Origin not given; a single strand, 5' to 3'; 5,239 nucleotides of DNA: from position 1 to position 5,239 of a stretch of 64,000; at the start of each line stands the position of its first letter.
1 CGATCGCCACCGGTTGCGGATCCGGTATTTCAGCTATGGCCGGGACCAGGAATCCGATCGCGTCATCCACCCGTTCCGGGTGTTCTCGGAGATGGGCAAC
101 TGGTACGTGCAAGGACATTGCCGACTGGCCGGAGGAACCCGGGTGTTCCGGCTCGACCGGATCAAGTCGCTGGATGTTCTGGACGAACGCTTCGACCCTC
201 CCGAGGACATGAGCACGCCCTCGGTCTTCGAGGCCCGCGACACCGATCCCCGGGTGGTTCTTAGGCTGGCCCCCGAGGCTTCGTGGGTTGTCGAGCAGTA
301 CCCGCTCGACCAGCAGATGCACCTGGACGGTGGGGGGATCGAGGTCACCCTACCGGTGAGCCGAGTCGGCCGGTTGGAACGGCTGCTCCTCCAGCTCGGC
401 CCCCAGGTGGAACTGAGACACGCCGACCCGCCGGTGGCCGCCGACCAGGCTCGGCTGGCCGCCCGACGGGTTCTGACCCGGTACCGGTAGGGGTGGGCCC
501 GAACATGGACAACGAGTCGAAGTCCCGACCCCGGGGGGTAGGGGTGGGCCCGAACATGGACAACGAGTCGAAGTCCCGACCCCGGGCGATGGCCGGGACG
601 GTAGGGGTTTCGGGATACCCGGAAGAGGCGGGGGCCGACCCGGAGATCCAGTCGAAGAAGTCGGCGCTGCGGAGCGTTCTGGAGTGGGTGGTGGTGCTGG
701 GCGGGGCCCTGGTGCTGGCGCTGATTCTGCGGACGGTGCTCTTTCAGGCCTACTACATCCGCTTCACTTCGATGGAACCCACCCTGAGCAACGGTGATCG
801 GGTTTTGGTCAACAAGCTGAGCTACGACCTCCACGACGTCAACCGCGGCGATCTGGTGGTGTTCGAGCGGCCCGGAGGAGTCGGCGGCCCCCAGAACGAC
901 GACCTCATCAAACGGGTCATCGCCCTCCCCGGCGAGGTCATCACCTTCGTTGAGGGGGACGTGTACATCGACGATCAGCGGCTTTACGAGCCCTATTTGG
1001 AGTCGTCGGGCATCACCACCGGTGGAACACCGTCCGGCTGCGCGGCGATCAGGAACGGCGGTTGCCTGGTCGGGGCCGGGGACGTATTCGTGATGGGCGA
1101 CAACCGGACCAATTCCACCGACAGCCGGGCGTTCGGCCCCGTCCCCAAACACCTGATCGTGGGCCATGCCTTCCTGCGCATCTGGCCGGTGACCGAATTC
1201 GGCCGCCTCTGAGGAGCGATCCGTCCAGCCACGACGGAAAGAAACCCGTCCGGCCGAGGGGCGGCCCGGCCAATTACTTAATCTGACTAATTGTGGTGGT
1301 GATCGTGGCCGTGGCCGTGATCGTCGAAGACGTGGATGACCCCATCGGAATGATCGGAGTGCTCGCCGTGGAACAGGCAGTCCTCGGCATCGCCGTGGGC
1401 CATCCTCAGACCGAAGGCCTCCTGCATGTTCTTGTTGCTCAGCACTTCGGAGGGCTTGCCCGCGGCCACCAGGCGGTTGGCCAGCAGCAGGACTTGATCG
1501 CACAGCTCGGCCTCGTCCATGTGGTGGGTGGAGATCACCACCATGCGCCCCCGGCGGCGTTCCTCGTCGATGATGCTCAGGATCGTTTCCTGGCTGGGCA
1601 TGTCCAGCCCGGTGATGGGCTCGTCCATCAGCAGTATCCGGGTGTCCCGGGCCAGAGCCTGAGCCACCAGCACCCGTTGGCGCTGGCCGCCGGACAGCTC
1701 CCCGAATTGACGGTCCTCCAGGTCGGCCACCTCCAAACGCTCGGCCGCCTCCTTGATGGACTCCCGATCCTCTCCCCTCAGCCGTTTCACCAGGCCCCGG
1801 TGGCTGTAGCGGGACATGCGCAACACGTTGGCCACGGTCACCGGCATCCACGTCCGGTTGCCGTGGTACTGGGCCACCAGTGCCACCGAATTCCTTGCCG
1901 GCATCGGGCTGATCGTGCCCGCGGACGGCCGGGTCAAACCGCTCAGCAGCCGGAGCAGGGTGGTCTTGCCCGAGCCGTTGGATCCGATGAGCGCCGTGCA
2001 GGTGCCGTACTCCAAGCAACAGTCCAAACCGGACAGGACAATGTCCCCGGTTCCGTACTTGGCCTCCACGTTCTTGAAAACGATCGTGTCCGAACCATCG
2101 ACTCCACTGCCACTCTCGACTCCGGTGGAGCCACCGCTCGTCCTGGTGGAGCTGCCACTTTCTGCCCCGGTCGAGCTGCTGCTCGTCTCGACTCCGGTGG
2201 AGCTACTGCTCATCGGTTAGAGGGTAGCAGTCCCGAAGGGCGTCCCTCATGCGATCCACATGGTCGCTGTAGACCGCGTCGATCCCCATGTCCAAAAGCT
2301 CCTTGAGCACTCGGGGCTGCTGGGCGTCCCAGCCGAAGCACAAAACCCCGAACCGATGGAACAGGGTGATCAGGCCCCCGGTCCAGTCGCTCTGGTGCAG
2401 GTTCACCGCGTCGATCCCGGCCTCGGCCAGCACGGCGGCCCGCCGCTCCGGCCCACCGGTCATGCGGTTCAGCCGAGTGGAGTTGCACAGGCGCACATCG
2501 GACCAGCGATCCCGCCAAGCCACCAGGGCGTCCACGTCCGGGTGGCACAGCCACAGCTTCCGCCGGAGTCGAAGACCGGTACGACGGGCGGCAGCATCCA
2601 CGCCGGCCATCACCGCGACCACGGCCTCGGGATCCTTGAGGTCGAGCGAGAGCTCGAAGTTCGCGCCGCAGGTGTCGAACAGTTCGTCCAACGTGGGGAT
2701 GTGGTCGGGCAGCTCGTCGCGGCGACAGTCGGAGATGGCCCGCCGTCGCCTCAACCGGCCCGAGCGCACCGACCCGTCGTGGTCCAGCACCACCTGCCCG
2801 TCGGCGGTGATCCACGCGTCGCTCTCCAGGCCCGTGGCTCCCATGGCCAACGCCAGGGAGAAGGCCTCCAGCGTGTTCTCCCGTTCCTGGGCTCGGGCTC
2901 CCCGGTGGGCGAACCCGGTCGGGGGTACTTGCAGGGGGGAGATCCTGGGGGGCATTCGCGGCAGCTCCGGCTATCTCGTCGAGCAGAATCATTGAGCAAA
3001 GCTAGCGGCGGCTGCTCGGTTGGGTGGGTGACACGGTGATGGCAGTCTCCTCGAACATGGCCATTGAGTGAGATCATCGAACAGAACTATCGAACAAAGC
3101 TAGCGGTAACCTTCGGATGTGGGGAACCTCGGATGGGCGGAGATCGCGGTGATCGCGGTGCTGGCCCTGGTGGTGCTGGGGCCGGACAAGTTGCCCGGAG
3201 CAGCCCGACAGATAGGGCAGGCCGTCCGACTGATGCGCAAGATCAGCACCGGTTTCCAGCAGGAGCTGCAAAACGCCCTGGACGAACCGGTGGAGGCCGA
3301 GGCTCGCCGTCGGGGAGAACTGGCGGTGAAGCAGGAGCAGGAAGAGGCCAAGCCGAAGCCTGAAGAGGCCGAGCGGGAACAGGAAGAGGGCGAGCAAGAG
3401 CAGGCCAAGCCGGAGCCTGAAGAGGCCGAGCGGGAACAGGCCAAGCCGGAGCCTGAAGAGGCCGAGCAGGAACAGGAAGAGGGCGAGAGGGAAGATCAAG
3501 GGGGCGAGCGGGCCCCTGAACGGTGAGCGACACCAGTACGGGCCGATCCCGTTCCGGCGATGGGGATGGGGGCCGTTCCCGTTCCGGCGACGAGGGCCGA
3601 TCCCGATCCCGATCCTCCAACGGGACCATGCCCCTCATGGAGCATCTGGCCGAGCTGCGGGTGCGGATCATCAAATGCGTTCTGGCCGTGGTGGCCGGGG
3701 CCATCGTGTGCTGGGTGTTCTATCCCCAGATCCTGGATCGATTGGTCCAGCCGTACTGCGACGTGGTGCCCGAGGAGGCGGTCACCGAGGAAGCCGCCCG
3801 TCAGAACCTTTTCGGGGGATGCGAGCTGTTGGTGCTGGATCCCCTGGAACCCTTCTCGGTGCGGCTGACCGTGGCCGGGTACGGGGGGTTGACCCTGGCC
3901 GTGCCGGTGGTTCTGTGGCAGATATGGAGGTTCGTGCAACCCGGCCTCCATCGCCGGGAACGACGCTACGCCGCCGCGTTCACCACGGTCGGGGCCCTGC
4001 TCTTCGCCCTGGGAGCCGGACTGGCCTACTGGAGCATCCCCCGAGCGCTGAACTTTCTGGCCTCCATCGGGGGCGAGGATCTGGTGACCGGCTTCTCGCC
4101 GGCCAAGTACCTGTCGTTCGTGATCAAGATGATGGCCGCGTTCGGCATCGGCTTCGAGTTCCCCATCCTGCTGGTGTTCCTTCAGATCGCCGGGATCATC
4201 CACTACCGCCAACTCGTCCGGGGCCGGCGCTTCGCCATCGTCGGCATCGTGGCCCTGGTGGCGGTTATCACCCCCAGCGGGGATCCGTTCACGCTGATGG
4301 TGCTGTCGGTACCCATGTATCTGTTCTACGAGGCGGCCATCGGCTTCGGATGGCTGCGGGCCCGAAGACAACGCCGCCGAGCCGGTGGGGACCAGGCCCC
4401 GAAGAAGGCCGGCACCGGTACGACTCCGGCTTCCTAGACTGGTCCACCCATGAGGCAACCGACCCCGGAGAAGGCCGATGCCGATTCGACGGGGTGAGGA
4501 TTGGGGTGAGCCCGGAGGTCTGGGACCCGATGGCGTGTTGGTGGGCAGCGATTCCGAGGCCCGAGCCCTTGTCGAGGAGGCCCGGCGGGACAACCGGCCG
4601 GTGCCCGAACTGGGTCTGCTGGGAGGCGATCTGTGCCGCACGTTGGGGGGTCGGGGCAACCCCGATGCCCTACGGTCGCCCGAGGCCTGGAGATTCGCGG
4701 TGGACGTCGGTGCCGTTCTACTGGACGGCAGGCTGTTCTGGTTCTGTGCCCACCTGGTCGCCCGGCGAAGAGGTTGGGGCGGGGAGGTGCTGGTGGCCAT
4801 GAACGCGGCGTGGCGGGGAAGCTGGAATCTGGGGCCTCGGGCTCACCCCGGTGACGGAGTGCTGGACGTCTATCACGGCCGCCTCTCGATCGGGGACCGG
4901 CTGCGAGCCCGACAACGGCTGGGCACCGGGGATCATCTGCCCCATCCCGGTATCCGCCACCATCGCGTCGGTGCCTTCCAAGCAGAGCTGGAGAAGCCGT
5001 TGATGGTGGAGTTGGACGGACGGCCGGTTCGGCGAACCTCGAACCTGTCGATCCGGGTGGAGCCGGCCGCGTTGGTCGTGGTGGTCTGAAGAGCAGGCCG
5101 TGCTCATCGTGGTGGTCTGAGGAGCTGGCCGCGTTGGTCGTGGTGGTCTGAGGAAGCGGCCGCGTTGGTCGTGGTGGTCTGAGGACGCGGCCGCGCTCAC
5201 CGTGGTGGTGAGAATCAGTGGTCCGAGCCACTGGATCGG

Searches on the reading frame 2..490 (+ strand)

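Call 69: search_protein_families(library=pfam, proteins=[window:2-490:+], max_evalue=0.001)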
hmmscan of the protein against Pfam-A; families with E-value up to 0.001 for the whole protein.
window:2-490:+ (162 aa): 2 families
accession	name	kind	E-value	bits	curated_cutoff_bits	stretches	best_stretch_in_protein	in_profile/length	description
PF13280.12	WYL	-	3.3e-18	65.9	21.8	1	1-59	12-70/70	WYL domain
PF25583.1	WCX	-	1.6e-08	35.2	23.9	1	83-157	3-75/76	WCX domain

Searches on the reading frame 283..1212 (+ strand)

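Call 39: search_protein_families(library=pfam, proteins=[window:283-1212:+], max_evalue=0.01)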
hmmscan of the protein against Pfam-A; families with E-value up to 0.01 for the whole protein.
window:283-1212:+ (309 aa): 1 family
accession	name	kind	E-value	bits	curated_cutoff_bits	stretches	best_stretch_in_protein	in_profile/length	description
PF10502.14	Peptidase_S26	-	2.8e-48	164.5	22.9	1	133-301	2-168/168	Signal peptidase, peptidase S26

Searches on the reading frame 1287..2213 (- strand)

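Call 69: search_protein_families(library=pfam, proteins=[window:1287-2213:-], max_evalue=0.001)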
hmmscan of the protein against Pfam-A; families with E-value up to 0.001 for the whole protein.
window:1287-2213:- (308 aa): 4 families
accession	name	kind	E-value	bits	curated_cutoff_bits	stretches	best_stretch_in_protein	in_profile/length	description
PF00005.33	ABC_tran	-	1.6e-26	94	25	1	61-200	2-136/137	ABC transporter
PF13304.12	AAA_21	-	4.2e-12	47.2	27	2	164-231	229-299/304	AAA domain, putative AbiEii toxin, Type IV TA system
PF02463.25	SMC_N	-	1.4e-05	25.1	40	0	154-231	121-199/220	RecF/RecN/SMC N terminal domain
PF13166.12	AAA_13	-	0.00033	19.9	36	0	77-96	23-42/713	AAA domain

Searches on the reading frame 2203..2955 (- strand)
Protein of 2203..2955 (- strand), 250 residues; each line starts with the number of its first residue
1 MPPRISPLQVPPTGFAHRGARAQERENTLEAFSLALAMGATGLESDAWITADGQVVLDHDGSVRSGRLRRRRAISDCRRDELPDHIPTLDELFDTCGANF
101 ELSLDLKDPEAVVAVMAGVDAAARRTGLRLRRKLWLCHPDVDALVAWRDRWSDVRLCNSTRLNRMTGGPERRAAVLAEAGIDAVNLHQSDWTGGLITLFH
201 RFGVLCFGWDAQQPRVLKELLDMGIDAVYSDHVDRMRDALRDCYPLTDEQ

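Call 69: search_protein_families(library=pfam, proteins=[window:2203-2955:-], max_evalue=0.001)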
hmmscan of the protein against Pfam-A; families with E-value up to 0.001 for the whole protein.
window:2203-2955:- (250 aa): 1 family
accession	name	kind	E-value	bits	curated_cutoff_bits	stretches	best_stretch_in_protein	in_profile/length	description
PF03009.23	GDPD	-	3.5e-19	70.3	23.6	1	17-234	1-243/244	Glycerophosphoryl diester phosphodiesterase family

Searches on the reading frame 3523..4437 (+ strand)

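Call 69: search_protein_families(library=pfam, proteins=[window:3523-4437:+], max_evalue=0.001)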
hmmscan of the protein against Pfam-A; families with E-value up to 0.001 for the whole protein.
window:3523-4437:+ (304 aa): 1 family
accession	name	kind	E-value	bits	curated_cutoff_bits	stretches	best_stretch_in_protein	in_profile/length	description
PF00902.23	TatC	-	6.1e-64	216.1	25.1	1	40-264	1-208/208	Sec-independent protein translocase protein (TatC)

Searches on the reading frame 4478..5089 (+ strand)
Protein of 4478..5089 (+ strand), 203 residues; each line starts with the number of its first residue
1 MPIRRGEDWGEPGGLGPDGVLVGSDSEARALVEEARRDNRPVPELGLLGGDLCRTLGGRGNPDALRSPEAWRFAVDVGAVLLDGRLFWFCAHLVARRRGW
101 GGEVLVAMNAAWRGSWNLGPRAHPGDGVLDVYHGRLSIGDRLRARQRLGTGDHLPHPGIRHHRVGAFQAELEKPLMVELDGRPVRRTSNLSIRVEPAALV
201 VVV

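Call 39: search_protein_families(library=pfam, proteins=[window:4478-5089:+], max_evalue=0.01)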
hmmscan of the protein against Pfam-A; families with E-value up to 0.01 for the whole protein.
window:4478-5089:+ (203 aa): 1 family
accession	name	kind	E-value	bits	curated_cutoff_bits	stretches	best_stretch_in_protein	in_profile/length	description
PF19279.4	YegS_C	-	4.2e-07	30.3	27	1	102-202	56-157/158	YegS C-terminal NAD kinase beta sandwich-like domain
